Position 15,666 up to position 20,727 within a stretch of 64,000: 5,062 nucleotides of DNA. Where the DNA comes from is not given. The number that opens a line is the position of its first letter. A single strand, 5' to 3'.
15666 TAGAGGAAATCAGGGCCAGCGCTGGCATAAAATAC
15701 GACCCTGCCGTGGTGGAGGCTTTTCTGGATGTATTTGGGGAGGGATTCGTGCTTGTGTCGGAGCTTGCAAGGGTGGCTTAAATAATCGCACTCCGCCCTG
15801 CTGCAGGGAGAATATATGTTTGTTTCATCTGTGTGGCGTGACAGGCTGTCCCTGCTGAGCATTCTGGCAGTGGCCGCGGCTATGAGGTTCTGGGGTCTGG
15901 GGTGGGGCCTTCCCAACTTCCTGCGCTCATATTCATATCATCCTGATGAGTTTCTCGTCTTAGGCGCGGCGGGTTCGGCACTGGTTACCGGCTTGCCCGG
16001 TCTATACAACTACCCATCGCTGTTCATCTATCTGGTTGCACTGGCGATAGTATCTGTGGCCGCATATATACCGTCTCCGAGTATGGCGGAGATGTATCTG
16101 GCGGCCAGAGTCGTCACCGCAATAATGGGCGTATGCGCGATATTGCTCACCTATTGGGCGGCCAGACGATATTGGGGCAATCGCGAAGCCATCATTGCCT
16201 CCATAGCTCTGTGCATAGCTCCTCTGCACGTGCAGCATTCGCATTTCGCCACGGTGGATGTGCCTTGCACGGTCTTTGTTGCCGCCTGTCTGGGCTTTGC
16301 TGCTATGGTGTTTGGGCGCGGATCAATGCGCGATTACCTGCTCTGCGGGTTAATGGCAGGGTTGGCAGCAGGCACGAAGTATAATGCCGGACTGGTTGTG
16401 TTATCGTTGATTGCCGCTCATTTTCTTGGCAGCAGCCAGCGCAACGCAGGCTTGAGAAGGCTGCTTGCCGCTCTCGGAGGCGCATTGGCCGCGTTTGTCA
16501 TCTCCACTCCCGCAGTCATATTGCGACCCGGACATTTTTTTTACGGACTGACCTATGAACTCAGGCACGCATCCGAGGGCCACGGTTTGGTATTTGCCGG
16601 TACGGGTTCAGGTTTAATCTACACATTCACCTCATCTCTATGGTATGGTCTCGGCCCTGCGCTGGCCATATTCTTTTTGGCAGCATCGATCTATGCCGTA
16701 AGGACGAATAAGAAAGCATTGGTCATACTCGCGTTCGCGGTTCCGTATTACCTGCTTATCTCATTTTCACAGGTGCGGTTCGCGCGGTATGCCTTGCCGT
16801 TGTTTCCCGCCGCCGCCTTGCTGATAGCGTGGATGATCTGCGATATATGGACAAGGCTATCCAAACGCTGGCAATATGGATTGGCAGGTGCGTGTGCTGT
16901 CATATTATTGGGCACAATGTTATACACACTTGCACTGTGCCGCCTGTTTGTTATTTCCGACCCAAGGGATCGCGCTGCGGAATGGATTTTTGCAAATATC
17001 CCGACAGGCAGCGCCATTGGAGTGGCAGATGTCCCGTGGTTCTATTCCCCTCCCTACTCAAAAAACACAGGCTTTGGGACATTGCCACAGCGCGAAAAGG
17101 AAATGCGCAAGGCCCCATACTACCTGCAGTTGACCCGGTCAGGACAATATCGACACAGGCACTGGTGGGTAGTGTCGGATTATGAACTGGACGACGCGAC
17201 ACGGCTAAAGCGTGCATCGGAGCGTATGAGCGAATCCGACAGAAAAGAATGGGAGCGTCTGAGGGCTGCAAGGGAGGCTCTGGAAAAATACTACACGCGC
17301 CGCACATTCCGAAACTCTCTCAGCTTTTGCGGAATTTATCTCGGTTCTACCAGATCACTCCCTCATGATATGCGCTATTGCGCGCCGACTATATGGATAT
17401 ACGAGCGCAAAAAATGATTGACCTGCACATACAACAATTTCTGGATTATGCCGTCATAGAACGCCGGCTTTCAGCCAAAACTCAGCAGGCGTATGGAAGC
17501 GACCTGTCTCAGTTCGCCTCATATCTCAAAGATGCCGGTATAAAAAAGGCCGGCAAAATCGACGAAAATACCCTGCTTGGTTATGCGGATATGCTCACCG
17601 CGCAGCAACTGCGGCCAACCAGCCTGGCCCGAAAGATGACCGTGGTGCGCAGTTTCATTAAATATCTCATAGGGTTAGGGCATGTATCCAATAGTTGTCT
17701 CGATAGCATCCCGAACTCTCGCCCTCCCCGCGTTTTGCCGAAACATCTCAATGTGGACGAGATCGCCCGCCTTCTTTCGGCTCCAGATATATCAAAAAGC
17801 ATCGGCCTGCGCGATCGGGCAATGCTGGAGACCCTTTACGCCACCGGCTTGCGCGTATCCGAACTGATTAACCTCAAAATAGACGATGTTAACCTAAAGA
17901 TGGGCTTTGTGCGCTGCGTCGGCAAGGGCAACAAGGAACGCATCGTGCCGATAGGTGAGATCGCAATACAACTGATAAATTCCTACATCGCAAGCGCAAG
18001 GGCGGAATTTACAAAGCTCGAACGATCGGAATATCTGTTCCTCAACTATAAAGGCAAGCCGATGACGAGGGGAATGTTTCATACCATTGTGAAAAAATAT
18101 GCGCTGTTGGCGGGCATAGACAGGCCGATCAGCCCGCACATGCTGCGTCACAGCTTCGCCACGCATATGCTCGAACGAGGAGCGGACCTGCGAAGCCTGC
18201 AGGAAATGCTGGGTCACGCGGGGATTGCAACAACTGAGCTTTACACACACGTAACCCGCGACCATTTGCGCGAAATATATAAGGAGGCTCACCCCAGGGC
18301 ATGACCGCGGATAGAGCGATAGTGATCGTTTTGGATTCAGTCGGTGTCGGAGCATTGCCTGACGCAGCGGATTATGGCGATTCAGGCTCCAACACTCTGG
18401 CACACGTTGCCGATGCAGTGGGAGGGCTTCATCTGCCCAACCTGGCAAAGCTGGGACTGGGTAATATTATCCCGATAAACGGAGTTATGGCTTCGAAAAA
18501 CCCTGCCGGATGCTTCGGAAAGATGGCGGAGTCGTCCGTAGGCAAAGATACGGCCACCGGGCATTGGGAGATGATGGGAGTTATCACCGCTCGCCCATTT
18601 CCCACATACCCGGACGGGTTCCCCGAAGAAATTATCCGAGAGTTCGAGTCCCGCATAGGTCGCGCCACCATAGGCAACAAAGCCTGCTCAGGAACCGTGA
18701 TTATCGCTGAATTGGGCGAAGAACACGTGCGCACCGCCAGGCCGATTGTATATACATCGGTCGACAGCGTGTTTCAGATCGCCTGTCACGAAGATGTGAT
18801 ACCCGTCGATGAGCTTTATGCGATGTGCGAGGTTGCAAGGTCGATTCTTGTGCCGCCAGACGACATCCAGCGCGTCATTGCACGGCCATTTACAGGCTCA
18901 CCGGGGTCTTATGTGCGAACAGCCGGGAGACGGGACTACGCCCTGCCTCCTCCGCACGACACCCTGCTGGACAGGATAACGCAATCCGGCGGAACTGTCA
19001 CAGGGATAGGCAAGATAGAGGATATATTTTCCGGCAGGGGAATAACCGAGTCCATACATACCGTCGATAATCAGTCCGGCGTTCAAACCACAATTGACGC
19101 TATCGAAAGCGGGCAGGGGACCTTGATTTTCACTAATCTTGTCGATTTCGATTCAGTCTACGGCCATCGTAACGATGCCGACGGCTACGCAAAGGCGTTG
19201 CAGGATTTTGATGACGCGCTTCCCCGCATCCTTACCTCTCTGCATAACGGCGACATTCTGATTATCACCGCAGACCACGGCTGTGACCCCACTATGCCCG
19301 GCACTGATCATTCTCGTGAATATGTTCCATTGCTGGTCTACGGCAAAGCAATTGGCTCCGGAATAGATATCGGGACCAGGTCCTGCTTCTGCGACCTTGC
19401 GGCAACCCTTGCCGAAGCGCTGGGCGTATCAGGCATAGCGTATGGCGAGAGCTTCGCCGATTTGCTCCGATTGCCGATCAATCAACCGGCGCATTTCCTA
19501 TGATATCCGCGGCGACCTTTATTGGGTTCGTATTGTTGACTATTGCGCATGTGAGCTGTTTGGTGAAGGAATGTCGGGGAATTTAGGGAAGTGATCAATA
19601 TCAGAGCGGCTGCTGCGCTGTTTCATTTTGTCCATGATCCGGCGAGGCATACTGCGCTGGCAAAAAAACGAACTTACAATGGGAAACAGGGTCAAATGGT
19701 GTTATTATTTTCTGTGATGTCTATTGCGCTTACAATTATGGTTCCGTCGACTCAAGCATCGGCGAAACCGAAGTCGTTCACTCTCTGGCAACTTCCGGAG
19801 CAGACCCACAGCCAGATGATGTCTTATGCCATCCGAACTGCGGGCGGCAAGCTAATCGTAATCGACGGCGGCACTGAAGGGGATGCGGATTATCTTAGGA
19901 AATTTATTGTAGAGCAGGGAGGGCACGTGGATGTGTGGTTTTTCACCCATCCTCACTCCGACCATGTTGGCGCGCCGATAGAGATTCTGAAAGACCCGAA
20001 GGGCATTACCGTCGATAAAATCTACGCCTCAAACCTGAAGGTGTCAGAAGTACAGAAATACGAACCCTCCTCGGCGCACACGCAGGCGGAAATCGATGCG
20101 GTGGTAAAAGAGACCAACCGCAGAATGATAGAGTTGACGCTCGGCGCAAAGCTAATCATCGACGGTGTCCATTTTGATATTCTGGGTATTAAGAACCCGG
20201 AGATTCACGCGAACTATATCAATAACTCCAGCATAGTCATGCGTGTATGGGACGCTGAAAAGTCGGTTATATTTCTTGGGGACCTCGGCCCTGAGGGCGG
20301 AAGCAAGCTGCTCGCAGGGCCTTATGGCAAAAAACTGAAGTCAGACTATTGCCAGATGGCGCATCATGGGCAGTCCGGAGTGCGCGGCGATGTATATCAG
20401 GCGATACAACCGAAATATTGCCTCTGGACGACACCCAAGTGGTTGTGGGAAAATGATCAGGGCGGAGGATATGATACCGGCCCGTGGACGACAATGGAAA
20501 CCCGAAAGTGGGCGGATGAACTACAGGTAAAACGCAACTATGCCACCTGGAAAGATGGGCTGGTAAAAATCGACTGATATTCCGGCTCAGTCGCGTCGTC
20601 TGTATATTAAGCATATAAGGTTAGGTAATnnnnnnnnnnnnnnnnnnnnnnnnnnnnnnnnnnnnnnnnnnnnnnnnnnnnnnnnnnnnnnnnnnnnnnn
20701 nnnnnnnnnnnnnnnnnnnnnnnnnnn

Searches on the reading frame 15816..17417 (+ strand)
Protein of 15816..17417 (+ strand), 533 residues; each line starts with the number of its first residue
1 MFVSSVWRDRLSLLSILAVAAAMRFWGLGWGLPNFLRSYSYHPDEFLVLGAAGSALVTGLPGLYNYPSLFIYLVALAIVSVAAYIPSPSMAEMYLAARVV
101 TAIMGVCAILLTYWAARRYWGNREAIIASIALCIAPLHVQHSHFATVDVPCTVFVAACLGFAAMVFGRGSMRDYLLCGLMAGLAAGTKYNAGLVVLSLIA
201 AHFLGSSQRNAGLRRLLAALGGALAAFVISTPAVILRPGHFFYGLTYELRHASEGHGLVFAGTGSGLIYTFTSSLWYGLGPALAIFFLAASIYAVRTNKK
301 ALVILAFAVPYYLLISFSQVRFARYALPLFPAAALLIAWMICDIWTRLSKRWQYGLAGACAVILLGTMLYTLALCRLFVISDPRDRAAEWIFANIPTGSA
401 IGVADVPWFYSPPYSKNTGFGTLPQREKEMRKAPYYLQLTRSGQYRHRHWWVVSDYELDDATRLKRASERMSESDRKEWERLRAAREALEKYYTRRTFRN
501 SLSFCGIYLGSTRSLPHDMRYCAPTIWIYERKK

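Call 9: search_protein_families(library=pfam, proteins=[window:15816-17417:+], max_evalue=0.001)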
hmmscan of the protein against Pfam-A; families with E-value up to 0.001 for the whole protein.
window:15816-17417:+ (533 aa): 1 family
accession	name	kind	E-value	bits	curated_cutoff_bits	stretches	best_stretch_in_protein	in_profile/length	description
PF13231.12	PMT_2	-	2.4e-16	60.8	26.1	1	95-232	22-157/160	Dolichyl-phosphate-mannose-protein mannosyltransferase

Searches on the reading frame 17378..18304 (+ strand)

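Call 9: search_protein_families(library=pfam, proteins=[window:17378-18304:+], max_evalue=0.001)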
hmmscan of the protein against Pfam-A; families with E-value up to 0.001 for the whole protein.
window:17378-18304:+ (308 aa): 2 families
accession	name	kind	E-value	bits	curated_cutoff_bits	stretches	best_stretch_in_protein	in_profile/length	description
PF00589.27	Phage_integrase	-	5e-52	176.6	27.1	1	124-294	3-170/172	Phage integrase family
PF02899.23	Phage_int_SAM_1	-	5.1e-16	59.2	22.3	1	18-98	1-80/83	Phage integrase, N-terminal SAM-like domain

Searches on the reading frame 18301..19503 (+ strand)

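Call 9: search_protein_families(library=pfam, proteins=[window:18301-19503:+], max_evalue=0.001)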
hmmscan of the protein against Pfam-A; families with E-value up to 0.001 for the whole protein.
window:18301-19503:+ (400 aa): 1 family
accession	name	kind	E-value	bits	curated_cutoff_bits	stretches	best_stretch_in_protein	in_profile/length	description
PF01676.23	Metalloenzyme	-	9.8e-39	133.8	24.3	1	5-376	2-250/252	Metalloenzyme superfamily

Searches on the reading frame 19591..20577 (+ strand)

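Call 9: search_protein_families(library=pfam, proteins=[window:19591-20577:+], max_evalue=0.001)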
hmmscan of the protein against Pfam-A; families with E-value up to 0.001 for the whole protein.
window:19591-20577:+ (328 aa): 1 family
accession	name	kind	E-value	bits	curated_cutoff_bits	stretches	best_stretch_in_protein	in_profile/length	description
PF00753.33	Lactamase_B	-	8.6e-12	45.8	22.7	1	78-128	8-59/196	Metallo-beta-lactamase superfamily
